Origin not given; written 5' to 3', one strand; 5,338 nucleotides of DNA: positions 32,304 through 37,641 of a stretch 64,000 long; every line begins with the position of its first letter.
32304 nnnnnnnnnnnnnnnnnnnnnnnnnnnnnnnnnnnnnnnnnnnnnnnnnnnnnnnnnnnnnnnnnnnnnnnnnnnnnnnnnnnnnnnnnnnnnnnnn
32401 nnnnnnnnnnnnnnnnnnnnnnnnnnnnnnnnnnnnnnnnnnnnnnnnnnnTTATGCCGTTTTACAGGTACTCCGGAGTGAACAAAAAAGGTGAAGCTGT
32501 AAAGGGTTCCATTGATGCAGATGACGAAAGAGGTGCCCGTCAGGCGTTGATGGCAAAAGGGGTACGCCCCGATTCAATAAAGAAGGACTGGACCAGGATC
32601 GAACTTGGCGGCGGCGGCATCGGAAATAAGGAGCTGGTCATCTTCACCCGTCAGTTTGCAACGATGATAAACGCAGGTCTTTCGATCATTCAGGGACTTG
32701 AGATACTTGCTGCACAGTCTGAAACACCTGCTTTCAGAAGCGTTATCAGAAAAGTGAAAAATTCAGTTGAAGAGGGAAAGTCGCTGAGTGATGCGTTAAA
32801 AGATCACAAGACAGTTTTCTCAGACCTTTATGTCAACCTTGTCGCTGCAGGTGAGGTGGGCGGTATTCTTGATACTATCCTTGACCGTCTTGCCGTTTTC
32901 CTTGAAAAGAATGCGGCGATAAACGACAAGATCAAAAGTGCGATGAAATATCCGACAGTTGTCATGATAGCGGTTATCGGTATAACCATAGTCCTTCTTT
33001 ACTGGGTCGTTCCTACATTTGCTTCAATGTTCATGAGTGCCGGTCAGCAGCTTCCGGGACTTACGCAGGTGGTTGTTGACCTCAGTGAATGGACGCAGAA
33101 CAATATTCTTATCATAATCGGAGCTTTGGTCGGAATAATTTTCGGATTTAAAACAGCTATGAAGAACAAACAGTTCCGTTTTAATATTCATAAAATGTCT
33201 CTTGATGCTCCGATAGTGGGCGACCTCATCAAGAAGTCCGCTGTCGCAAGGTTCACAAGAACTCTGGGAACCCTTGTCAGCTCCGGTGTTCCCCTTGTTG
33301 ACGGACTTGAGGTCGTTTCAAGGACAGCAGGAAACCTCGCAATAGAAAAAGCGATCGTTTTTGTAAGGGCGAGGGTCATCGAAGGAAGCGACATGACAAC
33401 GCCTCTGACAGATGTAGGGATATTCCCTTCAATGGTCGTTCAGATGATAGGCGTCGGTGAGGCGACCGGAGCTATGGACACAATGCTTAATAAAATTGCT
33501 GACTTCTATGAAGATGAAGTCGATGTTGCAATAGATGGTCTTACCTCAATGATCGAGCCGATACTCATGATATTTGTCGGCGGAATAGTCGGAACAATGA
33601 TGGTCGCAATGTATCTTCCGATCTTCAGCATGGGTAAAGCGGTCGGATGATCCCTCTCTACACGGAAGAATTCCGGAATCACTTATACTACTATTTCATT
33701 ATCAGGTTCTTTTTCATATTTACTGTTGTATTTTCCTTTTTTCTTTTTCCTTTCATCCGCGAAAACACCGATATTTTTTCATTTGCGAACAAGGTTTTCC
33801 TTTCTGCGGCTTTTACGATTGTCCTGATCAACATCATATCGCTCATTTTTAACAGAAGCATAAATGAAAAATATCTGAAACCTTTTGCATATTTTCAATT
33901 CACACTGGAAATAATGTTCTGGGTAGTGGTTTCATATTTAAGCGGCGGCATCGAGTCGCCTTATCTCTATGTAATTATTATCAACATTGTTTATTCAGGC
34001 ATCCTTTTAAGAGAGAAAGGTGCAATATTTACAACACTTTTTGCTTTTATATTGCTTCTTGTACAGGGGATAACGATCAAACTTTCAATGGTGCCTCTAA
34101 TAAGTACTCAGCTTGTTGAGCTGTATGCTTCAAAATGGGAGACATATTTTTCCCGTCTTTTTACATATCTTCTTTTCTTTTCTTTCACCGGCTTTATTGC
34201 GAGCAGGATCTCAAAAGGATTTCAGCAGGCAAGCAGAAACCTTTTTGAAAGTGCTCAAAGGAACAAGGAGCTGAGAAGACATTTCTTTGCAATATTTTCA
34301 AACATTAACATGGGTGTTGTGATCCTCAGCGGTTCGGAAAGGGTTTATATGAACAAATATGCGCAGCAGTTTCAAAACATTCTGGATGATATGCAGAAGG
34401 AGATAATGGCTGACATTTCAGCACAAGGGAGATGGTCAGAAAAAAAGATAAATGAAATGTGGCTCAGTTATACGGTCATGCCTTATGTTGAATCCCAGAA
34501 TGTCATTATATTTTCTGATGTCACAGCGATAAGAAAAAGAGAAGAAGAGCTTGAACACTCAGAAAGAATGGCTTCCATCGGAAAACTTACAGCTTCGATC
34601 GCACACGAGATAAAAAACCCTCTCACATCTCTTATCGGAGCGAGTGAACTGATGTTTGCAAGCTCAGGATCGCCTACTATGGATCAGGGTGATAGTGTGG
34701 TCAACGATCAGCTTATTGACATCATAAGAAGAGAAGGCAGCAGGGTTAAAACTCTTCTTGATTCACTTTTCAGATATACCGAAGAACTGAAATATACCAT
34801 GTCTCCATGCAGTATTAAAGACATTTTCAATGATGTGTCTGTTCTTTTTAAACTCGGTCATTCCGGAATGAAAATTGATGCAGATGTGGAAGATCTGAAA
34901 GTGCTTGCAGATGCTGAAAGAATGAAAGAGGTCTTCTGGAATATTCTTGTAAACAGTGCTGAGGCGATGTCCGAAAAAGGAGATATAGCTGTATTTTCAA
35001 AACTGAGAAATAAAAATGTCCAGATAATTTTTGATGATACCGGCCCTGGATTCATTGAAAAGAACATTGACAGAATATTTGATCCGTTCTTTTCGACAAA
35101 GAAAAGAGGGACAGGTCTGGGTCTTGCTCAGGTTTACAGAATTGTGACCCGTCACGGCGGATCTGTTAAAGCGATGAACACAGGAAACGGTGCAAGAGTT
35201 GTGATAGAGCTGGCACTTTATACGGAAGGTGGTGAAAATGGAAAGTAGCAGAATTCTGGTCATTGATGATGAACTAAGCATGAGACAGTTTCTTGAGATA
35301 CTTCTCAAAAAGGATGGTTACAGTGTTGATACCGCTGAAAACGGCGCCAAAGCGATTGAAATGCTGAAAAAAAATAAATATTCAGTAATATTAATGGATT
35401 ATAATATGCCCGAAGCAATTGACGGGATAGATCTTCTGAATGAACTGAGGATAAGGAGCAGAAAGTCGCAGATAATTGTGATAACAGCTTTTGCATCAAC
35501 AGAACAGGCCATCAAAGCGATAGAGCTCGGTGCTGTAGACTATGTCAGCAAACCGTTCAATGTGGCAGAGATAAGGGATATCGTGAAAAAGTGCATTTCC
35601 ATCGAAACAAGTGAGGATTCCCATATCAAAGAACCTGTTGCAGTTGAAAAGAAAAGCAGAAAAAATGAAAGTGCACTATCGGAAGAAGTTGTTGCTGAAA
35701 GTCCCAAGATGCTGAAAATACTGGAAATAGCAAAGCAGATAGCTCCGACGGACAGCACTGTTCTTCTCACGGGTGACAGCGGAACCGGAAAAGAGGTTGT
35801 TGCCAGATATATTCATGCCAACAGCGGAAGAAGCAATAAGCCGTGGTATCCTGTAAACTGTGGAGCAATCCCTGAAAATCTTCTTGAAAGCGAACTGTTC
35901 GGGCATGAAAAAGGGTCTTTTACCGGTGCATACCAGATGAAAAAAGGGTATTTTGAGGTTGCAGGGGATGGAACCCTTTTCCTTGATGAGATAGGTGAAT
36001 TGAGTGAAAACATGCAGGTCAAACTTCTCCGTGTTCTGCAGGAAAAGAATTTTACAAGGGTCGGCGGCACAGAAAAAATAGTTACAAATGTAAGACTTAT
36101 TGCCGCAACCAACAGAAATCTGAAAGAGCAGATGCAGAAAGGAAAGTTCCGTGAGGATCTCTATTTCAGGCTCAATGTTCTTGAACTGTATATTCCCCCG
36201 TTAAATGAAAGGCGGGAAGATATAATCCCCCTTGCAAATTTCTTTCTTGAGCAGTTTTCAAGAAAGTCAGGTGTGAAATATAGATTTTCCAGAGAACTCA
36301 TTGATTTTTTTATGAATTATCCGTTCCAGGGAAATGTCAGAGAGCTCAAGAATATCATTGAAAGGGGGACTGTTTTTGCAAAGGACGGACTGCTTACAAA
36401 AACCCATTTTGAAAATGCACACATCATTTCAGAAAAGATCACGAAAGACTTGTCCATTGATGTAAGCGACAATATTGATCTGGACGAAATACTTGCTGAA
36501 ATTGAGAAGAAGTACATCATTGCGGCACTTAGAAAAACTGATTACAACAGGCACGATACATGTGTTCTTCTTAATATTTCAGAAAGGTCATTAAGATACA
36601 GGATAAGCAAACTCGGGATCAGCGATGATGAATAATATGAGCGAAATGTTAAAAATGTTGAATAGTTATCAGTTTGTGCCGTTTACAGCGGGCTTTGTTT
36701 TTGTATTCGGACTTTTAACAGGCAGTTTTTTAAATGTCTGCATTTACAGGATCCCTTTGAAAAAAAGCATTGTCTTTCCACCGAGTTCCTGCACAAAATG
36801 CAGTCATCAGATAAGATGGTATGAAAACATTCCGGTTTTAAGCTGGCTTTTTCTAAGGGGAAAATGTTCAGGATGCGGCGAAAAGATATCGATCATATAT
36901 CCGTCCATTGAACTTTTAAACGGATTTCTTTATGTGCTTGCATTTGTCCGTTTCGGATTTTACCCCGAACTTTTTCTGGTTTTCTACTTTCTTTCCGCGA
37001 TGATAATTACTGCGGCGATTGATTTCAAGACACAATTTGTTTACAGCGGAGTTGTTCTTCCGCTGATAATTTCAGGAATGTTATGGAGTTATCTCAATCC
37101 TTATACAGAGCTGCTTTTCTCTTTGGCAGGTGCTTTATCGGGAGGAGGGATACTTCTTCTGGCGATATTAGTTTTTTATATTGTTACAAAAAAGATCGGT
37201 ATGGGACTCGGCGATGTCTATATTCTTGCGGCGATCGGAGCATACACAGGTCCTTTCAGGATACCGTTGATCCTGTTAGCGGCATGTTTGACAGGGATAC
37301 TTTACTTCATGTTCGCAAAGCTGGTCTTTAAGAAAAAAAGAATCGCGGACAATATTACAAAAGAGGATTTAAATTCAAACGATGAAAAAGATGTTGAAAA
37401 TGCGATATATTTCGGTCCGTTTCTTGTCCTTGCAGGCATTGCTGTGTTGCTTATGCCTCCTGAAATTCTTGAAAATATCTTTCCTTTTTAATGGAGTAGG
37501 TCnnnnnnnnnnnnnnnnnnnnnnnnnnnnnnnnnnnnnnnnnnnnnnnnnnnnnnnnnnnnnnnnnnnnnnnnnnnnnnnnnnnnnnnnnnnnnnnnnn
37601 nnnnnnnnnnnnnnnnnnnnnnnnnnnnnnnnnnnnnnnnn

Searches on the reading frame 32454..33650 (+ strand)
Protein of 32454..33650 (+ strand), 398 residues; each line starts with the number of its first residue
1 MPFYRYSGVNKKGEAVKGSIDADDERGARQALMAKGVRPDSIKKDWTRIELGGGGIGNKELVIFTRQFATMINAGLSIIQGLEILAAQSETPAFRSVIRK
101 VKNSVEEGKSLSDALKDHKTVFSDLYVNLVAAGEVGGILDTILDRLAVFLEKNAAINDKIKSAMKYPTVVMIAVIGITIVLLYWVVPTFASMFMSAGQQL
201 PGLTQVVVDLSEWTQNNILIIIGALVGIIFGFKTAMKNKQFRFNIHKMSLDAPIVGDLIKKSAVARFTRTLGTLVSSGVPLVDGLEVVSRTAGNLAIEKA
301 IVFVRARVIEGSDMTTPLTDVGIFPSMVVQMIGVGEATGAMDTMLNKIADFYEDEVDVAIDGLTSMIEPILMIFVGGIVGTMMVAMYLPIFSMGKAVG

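Call 37: search_protein_families(library=pfam, proteins=[window:32454-33650:+], max_evalue=0.0001)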
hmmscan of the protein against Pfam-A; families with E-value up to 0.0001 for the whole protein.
window:32454-33650:+ (398 aa): 1 family
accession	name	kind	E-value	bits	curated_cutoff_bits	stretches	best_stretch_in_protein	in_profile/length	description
PF00482.28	T2SSF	-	3.2e-64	215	25.2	2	64-187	1-125/125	Type II secretion system (T2SS), protein F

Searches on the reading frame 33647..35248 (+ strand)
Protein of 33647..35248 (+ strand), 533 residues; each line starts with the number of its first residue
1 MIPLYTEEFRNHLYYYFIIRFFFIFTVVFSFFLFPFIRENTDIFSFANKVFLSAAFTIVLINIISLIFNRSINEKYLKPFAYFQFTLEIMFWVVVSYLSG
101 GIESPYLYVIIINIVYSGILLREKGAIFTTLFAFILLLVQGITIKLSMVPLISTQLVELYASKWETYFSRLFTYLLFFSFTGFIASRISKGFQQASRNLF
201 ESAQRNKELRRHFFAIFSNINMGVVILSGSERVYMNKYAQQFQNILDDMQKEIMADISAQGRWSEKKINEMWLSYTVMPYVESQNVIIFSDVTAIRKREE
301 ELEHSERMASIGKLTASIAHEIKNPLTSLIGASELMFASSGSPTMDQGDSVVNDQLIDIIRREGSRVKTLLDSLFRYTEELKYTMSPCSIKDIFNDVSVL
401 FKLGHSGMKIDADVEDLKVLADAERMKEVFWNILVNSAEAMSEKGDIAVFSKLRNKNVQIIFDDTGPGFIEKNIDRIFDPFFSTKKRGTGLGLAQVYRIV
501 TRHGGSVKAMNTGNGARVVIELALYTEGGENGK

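Call 37: search_protein_families(library=pfam, proteins=[window:33647-35248:+], max_evalue=0.0001)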
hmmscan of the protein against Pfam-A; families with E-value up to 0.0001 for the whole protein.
window:33647-35248:+ (533 aa): 3 families
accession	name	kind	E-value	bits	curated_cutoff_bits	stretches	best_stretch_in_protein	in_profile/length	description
PF02518.31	HATPase_c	-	3.1e-18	66.7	26.4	1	422-524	2-109/111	Histidine kinase-, DNA gyrase B-, and HSP90-like ATPase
PF00512.31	HisKA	-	3.7e-11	43.3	26.9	1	312-376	3-59/66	His Kinase A (phospho-acceptor) domain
PF25323.1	6TM_PilS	-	1.4e-07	31.8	27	1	14-142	13-141/189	PilS-like transmembrane domain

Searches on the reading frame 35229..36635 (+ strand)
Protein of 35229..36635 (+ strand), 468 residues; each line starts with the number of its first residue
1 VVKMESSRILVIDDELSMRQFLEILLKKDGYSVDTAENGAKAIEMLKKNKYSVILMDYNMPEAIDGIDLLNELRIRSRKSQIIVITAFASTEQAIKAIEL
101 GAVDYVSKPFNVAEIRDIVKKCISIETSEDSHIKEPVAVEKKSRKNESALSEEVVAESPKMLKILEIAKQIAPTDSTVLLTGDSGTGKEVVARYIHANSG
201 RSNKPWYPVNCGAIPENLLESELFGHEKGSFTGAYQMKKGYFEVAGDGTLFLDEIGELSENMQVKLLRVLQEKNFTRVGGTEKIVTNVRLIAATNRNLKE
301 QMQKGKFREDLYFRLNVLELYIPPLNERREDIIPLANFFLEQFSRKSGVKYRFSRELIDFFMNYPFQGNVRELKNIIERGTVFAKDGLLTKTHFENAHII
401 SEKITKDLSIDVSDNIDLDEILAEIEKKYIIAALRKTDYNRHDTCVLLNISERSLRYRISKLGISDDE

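Call 37: search_protein_families(library=pfam, proteins=[window:35229-36635:+], max_evalue=0.0001)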
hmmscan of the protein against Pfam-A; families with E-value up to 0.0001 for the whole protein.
window:35229-36635:+ (468 aa): 9 families
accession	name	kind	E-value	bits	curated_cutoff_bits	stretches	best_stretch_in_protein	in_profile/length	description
PF00158.32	Sigma54_activat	-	1.5e-70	236.7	20.2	1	155-320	2-167/168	Sigma-54 interaction domain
PF00072.30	Response_reg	-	2.7e-31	108.4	30.2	1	9-119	1-110/111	Response regulator receiver domain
PF14532.12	Sigma54_activ_2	-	2e-22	80.3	25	1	155-325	1-138/138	Sigma-54 interaction domain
PF25601.1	AAA_lid_14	-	1.6e-20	73.1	27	1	327-398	2-74/87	AAA+ ATPase lid domain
PF02954.25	HTH_8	-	1.2e-10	41.3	22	1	422-461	2-41/42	Bacterial regulatory protein, Fis family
PF07728.20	AAA_5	-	2.6e-08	34.4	22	1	178-298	2-125/139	AAA domain (dynein-related subfamily)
PF07724.20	AAA_2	-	2.2e-05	25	27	0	177-306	5-135/166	AAA domain (Cdc48 subfamily)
PF00004.35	AAA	-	6.2e-05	23.9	21.2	0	178-313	1-129/131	ATPase family associated with various cellular activities (AAA)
PF01078.27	Mg_chelatase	-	6.7e-05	22.8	20.3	0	233-296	93-158/207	Magnesium chelatase, subunit ChlI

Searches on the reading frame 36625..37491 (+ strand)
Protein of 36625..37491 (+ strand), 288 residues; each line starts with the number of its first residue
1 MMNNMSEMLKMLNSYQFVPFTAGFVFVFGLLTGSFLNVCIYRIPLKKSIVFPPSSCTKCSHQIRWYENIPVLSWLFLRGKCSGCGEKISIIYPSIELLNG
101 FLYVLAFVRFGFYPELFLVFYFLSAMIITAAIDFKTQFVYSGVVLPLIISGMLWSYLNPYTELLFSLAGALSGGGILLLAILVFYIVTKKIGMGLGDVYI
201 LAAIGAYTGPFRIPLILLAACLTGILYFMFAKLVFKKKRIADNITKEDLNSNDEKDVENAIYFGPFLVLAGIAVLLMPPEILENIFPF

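Call 37: search_protein_families(library=pfam, proteins=[window:36625-37491:+], max_evalue=0.0001)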
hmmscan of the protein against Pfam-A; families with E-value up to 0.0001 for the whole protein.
window:36625-37491:+ (288 aa): 2 families
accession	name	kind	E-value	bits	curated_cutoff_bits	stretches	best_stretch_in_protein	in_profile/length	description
PF06750.18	A24_N_bact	-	4.3e-36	123.3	23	1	27-110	1-84/84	Bacterial Peptidase A24 N-terminal domain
PF01478.23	Peptidase_A24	-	2.5e-14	54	26.5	1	121-228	2-103/104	Type IV leader peptidase family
